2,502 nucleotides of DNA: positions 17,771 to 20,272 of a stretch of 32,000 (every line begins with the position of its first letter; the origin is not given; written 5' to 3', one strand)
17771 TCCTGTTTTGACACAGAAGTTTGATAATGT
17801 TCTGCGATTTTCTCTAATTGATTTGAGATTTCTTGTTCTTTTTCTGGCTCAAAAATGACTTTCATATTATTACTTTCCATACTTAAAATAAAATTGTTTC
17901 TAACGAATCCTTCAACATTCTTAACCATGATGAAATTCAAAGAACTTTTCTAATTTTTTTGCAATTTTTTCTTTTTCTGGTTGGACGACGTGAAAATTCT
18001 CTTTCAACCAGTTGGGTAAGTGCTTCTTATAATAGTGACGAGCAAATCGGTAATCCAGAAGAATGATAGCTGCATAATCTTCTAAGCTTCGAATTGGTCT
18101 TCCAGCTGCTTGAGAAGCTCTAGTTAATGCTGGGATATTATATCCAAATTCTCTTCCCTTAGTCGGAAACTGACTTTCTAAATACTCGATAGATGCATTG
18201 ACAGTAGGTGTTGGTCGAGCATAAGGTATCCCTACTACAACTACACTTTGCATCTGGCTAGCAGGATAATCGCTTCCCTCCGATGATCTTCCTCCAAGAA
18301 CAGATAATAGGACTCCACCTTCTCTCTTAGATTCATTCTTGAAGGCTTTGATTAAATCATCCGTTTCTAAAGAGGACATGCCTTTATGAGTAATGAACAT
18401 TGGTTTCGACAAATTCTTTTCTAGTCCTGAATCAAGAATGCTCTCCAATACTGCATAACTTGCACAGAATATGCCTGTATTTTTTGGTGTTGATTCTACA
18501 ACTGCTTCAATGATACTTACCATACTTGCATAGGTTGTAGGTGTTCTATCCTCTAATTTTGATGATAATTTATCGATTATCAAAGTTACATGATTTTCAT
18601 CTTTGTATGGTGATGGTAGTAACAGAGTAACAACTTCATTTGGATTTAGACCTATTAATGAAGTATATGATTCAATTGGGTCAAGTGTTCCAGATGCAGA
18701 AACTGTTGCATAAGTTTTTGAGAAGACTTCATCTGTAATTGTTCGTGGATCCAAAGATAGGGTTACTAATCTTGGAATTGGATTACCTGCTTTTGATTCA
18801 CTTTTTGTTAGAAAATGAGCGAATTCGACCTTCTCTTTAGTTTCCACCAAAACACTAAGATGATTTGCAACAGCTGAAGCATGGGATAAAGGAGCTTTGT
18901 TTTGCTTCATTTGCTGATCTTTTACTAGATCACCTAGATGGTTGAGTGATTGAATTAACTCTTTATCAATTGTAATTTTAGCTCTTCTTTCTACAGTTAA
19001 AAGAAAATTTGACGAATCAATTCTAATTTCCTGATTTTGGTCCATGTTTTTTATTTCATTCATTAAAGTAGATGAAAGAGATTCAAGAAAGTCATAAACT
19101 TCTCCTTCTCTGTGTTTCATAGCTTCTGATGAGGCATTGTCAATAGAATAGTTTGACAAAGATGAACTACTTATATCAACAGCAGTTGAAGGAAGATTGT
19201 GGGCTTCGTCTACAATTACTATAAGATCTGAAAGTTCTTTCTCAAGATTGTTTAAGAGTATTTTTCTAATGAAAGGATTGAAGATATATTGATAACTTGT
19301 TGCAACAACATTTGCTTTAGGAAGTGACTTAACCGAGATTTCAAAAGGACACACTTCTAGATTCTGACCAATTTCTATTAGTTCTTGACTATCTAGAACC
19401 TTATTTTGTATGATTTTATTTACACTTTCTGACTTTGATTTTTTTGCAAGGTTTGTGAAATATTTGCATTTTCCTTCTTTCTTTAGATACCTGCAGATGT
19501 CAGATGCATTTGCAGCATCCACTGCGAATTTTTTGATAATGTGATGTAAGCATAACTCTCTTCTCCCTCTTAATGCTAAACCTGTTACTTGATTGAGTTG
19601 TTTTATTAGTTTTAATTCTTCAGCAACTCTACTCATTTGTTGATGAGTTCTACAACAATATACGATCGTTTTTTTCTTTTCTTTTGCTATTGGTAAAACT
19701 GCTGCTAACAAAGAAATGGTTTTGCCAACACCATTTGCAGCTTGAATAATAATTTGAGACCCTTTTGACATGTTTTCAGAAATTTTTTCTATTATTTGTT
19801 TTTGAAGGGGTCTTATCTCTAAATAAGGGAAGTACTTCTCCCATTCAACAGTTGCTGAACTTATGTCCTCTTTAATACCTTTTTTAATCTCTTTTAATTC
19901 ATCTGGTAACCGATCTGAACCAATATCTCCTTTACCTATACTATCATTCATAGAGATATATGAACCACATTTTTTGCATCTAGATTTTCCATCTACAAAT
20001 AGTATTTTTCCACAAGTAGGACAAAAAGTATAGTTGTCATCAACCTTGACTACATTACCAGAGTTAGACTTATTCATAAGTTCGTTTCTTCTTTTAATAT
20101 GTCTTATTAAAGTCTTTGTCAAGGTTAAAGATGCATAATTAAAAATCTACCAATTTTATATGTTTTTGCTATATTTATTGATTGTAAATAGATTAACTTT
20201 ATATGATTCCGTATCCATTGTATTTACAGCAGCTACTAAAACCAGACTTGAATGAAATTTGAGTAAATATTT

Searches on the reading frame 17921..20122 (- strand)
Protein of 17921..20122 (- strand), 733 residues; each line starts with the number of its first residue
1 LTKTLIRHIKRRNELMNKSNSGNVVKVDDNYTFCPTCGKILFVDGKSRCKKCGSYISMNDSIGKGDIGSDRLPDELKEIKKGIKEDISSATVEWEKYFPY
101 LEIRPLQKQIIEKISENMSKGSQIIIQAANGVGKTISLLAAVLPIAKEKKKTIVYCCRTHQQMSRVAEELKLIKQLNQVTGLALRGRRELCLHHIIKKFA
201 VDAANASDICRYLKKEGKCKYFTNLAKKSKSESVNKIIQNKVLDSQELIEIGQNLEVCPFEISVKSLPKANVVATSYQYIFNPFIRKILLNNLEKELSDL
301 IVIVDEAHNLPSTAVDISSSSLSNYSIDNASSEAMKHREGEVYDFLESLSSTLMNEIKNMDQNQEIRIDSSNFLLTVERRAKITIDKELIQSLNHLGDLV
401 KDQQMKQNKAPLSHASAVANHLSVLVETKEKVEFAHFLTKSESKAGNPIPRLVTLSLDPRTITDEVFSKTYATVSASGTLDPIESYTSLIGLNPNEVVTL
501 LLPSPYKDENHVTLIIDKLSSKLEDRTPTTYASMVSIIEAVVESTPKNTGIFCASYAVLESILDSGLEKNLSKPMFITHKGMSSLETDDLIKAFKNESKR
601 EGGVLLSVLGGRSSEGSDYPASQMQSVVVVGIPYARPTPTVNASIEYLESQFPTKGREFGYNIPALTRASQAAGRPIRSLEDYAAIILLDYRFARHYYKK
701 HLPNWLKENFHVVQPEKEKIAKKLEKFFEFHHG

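Call 3: search_protein_families(library=pfam, proteins=[window:17921-20122:-])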
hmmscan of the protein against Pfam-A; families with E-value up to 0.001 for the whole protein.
window:17921-20122:- (733 aa): 6 families
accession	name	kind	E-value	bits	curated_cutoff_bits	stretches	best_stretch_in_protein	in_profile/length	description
PF13307.12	Helicase_C_2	-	3.8e-37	128.4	25.3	1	539-708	2-169/170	Helicase C-terminal domain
PF06733.21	DEAD_2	-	5.9e-35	120.9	21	1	155-325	1-170/172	DEAD_2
PF06777.17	HBB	-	5.4e-12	46.2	30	1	343-524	18-189/190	Helical and beta-bridge domain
PF04851.21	ResIII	-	1.7e-08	35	22.5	1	101-313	2-140/164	Type III restriction enzyme, res subunit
PF00270.35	DEAD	-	2.8e-07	30.9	26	1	104-175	1-70/167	DEAD/DEAH box helicase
PF25199.1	nSTAND_NTPase5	-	0.00016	22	34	1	105-171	23-91/145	Novel STAND NTPase 5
